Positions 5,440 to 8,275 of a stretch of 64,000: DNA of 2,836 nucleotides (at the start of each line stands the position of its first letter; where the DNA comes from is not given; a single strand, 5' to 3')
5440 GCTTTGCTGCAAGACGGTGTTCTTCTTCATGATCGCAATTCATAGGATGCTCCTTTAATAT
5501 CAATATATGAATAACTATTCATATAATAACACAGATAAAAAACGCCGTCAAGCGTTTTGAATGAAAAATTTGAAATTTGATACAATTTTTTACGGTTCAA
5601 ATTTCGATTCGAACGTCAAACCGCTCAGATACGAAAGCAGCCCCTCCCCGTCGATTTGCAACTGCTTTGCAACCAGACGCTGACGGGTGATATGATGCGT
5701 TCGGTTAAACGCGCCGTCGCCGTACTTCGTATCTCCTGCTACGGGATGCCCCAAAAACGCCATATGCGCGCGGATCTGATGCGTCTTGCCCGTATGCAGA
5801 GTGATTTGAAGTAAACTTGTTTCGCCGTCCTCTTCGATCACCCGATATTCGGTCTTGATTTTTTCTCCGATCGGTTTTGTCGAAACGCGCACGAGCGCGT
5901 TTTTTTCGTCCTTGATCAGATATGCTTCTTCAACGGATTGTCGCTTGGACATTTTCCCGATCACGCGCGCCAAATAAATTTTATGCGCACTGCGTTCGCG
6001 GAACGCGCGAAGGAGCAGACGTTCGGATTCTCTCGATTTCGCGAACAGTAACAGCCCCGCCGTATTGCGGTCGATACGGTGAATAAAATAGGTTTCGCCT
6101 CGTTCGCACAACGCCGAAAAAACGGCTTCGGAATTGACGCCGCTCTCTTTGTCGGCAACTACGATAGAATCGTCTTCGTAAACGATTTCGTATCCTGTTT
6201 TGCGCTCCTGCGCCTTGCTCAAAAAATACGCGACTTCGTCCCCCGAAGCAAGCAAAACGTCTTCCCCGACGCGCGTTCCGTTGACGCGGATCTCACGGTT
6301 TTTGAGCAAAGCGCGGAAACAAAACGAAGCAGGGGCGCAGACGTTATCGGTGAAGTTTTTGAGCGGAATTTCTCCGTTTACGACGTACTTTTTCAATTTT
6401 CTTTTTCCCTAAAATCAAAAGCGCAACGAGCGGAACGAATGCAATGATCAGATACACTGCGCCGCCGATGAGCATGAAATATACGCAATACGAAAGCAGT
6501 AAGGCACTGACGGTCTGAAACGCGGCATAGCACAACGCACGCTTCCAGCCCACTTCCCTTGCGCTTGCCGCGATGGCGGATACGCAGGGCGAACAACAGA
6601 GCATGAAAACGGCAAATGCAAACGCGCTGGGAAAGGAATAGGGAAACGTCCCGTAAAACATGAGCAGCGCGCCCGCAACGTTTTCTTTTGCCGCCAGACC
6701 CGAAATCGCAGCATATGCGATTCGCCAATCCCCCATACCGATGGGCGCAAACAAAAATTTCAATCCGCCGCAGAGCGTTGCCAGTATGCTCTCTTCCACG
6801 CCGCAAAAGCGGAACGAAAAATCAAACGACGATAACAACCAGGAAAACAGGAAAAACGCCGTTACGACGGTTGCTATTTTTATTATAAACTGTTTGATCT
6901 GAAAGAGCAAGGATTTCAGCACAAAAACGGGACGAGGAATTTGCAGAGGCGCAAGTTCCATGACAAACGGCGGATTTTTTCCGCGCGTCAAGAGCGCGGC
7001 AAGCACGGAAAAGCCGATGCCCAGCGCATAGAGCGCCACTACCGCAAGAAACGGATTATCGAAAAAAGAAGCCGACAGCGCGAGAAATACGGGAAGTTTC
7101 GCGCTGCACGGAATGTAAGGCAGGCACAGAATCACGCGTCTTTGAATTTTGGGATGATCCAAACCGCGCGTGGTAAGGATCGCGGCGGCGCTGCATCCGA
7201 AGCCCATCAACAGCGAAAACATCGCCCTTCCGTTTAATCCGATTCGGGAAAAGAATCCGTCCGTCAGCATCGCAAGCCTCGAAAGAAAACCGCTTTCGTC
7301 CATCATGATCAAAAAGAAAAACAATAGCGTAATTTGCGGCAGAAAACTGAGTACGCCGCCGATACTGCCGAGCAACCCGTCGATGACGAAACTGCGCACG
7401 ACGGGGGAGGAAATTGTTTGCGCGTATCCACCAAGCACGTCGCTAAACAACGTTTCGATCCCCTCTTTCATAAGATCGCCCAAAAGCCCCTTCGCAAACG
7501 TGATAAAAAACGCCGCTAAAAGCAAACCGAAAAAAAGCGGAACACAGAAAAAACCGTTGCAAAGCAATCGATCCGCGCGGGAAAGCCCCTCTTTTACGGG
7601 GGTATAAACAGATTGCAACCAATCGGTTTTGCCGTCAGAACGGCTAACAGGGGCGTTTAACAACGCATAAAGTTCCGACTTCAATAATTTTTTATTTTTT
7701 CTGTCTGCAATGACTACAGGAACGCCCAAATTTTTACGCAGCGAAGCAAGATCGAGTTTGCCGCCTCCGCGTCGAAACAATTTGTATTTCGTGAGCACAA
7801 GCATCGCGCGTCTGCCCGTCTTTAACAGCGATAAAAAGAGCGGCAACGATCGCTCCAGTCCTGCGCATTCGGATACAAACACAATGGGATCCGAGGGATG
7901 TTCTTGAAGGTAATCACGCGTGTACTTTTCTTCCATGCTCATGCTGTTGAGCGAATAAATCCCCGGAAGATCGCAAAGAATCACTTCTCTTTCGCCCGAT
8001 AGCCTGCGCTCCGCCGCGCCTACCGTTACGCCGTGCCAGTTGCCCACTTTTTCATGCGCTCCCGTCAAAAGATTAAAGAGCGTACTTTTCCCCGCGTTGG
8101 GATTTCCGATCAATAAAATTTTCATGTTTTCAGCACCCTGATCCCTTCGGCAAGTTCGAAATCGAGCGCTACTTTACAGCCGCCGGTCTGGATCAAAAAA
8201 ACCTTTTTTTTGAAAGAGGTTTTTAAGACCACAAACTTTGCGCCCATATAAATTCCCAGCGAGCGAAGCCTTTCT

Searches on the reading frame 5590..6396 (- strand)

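Call 31: search_protein_families(library=pfam, proteins=[window:5590-6396:-], max_evalue=0.00001)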
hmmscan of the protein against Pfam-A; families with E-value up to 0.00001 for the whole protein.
window:5590-6396:- (268 aa): 1 family
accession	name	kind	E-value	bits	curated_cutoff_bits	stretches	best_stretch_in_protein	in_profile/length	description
PF00849.27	PseudoU_synth_2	-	8.2e-26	91.5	26.8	1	99-213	36-151/152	RNA pseudouridylate synthase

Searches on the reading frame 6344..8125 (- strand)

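Call 33: search_protein_families(library=pfam, proteins=[window:6344-8125:-], max_evalue=0.00001)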
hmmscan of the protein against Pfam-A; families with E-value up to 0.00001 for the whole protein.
window:6344-8125:- (593 aa): 4 families
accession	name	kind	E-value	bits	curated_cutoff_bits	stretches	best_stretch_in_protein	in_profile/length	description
PF02421.24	FeoB_N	-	7e-41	139.8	27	1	2-146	2-147/156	Ferrous iron transport protein B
PF07670.19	Gate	-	5.2e-20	72.3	29.6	2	258-352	1-102/104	Nucleoside recognition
PF01926.29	MMR_HSR1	-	9e-18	64.9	21.9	1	2-111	1-111/113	50S ribosome-binding GTPase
PF07664.17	FeoB_C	-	3.2e-06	27.2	26.6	1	362-406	1-51/54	Ferrous iron transport protein B C terminus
